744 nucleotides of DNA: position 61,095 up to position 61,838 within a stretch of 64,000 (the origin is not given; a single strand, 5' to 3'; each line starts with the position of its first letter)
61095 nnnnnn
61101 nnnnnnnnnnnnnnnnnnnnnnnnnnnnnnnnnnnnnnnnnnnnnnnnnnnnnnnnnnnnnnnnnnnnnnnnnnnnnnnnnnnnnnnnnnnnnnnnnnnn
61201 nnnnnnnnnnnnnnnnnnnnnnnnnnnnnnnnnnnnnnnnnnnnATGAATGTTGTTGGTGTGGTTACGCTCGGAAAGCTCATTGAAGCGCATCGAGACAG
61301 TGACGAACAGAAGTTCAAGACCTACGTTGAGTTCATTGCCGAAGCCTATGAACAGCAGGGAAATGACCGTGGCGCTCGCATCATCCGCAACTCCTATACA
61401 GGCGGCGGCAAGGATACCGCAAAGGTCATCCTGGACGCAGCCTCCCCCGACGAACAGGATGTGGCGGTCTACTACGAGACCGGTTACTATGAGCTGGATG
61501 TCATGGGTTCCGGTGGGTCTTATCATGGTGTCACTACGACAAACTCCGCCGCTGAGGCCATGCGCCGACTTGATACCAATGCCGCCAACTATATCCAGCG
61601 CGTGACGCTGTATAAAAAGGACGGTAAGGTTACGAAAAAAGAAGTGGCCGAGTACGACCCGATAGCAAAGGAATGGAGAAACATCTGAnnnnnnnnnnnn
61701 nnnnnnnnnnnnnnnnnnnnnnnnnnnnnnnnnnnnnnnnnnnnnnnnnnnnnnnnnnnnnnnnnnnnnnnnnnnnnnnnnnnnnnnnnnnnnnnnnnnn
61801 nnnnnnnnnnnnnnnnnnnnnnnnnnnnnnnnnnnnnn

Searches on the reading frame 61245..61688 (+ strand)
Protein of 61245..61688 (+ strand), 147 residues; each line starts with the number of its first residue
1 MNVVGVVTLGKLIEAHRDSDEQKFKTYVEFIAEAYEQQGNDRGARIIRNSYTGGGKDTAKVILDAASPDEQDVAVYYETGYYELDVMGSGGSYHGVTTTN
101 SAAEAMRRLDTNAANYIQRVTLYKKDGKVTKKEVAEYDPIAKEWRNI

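Call 3: search_protein_families(library=pfam, proteins=[window:61245-61688:+], max_evalue=0.01)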
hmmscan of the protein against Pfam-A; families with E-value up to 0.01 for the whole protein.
window:61245-61688:+ (147 aa): 0 families

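Call 4: search_protein_families(library=padloc, proteins=[window:61245-61688:+], max_evalue=0.01)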
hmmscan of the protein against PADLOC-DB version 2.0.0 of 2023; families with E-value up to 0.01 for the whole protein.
window:61245-61688:+ (147 aa): 1 family
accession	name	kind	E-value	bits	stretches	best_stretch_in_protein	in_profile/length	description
PDLC02196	IetA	-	0.00039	17.9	1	8-57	6-55/374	-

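Call 6: search_protein_families(library=phrogs, proteins=[window:61245-61688:+], max_evalue=0.01)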
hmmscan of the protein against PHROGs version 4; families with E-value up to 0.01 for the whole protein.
window:61245-61688:+ (147 aa): 0 families

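Call 7: search_protein_families(library=ncbifam, proteins=[window:61245-61688:+], max_evalue=0.01)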
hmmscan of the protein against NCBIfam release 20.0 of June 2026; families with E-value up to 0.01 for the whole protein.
window:61245-61688:+ (147 aa): 0 families
